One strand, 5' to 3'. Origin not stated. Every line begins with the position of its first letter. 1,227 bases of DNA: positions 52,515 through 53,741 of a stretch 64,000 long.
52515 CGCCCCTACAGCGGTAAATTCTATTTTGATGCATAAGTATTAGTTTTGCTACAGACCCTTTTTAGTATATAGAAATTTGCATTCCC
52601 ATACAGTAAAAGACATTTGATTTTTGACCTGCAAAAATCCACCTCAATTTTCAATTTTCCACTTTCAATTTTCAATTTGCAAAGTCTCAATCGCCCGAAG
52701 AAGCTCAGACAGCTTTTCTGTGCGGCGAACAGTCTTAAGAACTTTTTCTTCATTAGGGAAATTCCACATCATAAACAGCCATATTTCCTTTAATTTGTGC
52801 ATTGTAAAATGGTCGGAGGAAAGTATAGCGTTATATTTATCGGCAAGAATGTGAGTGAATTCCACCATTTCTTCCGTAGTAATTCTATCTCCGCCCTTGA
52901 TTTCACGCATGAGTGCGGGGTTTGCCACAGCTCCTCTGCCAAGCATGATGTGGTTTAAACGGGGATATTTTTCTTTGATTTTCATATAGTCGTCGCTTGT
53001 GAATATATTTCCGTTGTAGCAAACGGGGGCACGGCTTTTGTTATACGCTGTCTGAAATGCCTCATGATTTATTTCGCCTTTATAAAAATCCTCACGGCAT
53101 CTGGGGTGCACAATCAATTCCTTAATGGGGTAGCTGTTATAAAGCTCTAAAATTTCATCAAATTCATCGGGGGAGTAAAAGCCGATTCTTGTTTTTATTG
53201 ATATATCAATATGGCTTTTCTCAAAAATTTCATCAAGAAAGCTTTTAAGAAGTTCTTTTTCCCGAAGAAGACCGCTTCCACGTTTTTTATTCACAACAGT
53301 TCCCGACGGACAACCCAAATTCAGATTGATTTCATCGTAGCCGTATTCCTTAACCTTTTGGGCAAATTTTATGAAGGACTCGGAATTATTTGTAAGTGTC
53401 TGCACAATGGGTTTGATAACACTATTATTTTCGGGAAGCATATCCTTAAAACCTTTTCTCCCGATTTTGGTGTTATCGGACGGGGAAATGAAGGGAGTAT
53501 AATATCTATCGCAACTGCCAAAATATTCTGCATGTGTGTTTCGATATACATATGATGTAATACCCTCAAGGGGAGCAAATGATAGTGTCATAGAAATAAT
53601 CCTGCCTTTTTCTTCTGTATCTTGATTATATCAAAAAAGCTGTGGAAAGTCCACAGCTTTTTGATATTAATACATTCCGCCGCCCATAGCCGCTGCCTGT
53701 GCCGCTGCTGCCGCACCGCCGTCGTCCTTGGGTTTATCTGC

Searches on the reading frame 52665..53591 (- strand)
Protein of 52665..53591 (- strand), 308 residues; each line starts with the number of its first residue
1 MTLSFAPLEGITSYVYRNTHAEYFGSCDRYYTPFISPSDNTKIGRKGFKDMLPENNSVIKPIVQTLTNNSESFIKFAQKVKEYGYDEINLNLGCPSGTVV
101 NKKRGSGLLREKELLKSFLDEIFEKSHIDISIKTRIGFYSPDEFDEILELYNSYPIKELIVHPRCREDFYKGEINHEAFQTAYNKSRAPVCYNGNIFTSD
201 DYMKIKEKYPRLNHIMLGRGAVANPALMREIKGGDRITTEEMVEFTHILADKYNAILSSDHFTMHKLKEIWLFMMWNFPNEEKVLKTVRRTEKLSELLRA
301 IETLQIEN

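Call 20: search_protein_families(library=pfam, proteins=[window:52665-53591:-], max_evalue=0.001)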
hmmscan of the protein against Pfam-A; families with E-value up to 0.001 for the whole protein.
window:52665-53591:- (308 aa): 1 family
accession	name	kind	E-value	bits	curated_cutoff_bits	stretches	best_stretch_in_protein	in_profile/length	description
PF01207.24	Dus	-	1.2e-37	130.2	20.4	1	5-290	2-287/311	Dihydrouridine synthase (Dus)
